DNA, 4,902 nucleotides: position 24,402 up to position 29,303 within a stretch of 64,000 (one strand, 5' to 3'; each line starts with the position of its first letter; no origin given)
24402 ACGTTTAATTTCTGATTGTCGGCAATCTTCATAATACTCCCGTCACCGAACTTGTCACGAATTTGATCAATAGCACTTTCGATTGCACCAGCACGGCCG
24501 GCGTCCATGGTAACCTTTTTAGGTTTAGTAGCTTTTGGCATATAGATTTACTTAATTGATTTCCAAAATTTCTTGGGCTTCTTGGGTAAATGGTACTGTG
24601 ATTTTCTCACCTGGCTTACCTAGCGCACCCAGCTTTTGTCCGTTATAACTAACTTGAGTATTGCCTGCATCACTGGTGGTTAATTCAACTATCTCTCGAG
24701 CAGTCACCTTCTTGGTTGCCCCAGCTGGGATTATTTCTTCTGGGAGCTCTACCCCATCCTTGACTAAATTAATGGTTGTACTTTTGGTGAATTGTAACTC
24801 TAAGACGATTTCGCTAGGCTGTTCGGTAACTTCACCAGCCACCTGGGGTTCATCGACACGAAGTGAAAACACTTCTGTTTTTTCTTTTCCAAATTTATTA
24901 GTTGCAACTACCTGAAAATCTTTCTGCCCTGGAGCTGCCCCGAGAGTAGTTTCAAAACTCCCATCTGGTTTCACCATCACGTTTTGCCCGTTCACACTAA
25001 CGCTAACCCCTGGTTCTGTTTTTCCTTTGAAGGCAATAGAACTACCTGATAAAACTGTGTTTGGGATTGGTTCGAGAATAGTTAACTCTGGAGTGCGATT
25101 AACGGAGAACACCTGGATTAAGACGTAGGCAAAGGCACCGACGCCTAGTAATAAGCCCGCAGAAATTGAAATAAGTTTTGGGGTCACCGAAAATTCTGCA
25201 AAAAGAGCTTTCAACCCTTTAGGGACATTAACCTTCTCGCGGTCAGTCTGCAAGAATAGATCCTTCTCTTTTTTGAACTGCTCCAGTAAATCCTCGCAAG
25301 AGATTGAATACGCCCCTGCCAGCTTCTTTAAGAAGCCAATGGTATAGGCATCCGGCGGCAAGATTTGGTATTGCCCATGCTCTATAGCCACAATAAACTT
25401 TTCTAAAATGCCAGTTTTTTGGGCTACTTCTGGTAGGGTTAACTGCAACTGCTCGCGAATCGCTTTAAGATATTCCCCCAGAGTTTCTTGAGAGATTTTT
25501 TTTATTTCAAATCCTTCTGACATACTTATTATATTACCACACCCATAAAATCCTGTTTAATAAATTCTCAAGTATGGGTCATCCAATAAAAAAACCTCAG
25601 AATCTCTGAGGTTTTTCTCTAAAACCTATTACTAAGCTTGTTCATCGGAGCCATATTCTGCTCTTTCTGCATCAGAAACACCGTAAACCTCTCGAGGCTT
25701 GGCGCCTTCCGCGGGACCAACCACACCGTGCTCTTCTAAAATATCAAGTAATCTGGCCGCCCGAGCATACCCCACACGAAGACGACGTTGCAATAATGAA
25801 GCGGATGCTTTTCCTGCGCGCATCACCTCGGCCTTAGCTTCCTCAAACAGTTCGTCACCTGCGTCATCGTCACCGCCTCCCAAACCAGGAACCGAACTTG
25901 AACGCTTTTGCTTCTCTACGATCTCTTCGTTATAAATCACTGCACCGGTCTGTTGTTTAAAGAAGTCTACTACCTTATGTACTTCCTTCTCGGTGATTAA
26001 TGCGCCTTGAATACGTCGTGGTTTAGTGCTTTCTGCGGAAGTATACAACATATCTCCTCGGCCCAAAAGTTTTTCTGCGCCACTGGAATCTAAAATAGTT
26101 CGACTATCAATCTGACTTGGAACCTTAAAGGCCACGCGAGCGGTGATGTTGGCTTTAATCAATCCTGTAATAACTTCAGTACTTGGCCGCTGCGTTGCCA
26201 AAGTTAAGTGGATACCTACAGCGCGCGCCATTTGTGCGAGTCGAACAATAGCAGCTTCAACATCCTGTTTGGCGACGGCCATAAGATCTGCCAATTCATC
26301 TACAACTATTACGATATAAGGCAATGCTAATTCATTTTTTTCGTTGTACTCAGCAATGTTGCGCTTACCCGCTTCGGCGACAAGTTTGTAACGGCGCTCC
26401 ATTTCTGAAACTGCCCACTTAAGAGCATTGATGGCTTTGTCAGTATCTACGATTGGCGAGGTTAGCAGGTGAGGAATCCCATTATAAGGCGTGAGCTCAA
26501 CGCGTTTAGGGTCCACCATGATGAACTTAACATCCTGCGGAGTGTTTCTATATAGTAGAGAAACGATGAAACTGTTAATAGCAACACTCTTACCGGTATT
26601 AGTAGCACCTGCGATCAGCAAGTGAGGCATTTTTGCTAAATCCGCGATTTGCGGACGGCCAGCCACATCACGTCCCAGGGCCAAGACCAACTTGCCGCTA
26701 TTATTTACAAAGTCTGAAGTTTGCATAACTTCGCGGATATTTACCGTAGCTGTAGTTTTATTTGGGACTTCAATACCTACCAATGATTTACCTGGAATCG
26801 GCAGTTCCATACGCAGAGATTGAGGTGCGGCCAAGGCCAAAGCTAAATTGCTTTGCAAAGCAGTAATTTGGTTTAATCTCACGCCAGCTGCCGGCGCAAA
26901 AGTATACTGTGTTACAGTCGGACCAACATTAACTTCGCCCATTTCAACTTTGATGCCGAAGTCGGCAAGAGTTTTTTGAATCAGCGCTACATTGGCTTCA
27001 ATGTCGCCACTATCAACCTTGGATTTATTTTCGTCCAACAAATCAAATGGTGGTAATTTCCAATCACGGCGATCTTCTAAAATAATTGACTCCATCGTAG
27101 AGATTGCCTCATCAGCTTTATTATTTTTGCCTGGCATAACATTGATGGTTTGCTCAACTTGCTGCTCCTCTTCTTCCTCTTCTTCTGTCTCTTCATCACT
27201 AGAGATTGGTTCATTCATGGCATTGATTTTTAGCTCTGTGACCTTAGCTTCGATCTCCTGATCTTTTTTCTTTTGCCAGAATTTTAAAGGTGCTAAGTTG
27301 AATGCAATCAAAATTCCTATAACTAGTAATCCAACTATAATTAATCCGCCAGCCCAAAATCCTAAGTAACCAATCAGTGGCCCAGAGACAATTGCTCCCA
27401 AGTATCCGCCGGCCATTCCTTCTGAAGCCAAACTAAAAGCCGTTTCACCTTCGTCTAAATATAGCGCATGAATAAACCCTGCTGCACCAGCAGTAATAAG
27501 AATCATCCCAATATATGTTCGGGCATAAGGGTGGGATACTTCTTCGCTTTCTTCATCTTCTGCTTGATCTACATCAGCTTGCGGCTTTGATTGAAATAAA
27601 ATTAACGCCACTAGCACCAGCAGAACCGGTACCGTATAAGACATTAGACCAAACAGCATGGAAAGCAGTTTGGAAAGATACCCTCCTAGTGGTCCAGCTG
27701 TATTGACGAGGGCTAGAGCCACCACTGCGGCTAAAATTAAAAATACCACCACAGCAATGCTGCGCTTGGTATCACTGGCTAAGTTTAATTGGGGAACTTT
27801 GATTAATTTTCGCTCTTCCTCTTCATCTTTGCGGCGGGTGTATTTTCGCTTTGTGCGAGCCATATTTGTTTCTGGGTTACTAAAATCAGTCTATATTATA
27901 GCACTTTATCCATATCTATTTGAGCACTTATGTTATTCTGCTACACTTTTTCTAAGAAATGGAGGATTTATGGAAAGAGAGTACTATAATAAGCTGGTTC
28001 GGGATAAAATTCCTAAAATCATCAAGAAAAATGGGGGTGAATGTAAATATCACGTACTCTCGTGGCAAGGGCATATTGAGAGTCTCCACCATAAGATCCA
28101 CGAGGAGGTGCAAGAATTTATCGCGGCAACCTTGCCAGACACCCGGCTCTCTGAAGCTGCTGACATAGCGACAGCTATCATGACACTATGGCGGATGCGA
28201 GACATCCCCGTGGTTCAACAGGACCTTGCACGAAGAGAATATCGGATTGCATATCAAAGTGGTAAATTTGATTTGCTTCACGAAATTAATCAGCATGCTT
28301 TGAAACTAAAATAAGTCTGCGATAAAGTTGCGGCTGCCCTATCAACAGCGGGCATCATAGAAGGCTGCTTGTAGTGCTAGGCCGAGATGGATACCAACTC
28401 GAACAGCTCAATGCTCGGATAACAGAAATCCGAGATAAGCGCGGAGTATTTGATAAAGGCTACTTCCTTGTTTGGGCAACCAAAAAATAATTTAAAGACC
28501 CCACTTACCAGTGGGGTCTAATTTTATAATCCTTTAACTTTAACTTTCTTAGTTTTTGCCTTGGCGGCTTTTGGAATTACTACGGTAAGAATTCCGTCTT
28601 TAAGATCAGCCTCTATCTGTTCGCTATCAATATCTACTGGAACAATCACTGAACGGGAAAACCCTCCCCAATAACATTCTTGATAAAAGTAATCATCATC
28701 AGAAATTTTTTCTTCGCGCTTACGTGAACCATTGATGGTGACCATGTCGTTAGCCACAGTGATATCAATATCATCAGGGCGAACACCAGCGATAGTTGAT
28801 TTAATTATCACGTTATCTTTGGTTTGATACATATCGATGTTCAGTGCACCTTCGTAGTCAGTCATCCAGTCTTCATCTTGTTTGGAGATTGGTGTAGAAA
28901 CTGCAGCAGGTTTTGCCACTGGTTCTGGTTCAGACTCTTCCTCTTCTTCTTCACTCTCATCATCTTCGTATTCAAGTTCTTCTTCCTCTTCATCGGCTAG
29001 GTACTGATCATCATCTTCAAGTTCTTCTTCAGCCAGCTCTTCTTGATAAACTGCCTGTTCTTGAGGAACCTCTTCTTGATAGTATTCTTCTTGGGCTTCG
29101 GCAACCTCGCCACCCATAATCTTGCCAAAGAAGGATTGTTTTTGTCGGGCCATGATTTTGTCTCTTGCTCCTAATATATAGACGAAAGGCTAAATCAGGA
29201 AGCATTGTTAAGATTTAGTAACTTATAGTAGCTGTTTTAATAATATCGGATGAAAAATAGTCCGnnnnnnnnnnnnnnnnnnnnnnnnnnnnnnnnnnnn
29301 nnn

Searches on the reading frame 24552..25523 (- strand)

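Call 7: search_protein_families(library=pfam, proteins=[window:24552-25523:-], max_evalue=0.001)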
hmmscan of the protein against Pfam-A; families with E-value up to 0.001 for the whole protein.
window:24552-25523:- (323 aa): 4 families
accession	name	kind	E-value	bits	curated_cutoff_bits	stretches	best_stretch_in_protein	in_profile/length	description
PF13413.12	HTH_25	-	8.8e-14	51.5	24.6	1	18-71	1-54/62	Helix-turn-helix domain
PF09136.16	Glucodextran_B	-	7.4e-10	39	27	1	145-224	1-82/83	Glucodextranase, domain B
PF13464.11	RodZ_C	-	2.4e-09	37.5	23.9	1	242-306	1-66/72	RodZ C-terminal domain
PF12844.13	HTH_19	-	2e-07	31.3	30.2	1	16-78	1-57/64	Helix-turn-helix domain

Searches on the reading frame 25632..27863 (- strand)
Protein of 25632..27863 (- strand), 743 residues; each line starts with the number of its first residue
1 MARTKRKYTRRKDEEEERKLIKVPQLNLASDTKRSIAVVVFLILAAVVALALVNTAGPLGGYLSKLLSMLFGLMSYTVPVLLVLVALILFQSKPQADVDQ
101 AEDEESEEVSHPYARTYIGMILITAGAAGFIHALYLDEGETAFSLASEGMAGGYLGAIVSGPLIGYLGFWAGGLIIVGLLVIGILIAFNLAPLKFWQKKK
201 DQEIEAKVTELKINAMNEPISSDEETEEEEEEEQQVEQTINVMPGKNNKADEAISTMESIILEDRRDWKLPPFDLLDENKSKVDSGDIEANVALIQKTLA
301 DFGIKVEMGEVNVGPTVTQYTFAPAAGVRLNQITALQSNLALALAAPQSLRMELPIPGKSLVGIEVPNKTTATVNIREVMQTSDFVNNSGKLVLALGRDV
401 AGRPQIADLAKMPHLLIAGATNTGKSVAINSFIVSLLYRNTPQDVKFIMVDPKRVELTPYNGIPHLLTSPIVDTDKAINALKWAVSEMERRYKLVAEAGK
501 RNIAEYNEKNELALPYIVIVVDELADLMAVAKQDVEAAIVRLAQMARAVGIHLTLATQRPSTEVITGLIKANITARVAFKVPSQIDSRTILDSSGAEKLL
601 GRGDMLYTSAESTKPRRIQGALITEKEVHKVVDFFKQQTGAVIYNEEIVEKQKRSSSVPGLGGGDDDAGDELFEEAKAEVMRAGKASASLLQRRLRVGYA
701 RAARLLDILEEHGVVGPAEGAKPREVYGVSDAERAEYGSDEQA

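Call 7: search_protein_families(library=pfam, proteins=[window:25632-27863:-], max_evalue=0.001)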
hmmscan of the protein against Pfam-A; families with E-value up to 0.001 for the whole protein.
window:25632-27863:- (743 aa): 4 families
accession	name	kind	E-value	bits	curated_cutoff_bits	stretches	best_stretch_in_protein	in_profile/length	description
PF01580.24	FtsK_SpoIIIE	-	1.9e-60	204.5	24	1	376-561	2-220/221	FtsK/SpoIIIE family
PF17854.6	FtsK_alpha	-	5e-28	97.7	22.9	1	270-368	1-101/101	FtsK alpha domain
PF09397.16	FtsK_gamma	-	3.9e-25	87.8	30.6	1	669-727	3-61/63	Ftsk gamma domain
PF13491.11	FtsK_4TM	-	1.3e-13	51.5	23.1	1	52-197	43-168/171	4TM region of DNA translocase FtsK/SpoIIIE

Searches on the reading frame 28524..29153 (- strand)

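Call 8: search_protein_families(library=pfam, proteins=[window:28524-29153:-], max_evalue=0.001)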
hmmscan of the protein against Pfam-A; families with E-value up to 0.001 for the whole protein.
window:28524-29153:- (209 aa): 1 family
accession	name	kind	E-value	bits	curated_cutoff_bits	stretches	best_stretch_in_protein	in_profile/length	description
PF00011.27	HSP20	-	4e-20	72.3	20.8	1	108-206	2-101/102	Hsp20/alpha crystallin family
